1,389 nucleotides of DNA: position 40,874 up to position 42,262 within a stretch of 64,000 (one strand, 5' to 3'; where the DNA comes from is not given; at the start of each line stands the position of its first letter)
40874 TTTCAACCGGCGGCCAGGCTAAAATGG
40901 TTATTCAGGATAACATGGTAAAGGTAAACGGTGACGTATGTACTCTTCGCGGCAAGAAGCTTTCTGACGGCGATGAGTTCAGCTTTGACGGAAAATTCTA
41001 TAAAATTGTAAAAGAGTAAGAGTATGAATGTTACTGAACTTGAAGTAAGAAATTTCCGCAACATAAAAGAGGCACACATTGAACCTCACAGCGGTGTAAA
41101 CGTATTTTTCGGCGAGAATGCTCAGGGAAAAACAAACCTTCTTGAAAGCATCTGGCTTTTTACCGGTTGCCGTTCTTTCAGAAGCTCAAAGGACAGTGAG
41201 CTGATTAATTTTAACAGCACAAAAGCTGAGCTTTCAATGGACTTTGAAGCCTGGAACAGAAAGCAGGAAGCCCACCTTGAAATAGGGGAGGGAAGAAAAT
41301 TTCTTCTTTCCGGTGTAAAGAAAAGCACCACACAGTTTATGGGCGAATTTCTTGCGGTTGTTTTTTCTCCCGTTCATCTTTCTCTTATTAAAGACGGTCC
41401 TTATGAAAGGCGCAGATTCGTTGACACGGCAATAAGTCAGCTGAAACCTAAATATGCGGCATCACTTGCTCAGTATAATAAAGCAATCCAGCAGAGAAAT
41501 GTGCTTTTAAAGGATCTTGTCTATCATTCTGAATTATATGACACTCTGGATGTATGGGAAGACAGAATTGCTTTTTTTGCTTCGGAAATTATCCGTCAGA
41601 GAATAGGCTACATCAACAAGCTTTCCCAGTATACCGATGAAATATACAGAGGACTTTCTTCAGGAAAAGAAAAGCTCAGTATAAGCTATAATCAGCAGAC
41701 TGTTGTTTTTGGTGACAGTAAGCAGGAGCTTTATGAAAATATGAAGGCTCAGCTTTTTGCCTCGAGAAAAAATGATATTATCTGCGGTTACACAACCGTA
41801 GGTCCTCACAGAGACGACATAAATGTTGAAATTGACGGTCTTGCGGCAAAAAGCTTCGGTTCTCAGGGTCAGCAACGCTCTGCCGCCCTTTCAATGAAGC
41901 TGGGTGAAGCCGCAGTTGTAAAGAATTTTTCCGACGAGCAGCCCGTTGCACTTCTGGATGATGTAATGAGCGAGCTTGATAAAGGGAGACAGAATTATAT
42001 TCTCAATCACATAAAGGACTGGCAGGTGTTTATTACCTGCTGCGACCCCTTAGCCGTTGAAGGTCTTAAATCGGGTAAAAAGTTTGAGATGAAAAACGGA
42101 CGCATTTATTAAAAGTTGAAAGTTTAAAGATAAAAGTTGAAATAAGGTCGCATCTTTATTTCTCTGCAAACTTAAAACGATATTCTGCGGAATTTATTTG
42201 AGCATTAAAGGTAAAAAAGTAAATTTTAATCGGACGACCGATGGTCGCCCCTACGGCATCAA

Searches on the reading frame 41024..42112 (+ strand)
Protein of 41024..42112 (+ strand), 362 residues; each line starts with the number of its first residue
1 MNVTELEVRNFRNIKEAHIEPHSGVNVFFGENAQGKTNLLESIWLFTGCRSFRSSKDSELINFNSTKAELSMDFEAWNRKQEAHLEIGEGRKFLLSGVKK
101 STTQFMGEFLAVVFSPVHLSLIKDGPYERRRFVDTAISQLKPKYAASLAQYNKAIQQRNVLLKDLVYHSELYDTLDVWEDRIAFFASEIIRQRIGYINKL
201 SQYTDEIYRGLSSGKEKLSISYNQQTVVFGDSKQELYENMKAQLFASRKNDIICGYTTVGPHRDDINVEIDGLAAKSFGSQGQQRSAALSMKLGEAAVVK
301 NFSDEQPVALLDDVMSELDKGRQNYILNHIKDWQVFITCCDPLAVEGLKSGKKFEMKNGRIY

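Call 110: search_protein_families(library=pfam, proteins=[window:41024-42112:+], max_evalue=0.00001)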
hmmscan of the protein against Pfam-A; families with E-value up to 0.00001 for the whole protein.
window:41024-42112:+ (362 aa): 3 families
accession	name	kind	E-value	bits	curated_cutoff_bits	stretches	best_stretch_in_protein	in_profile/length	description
PF02463.25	SMC_N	-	4.2e-15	56.2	40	1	3-348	2-205/220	RecF/RecN/SMC N terminal domain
PF13175.12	AAA_15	-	1e-10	42.3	32.1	1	1-164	1-113/374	AAA ATPase domain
PF13476.12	AAA_23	-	3.6e-09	38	27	1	6-75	2-80/201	AAA domain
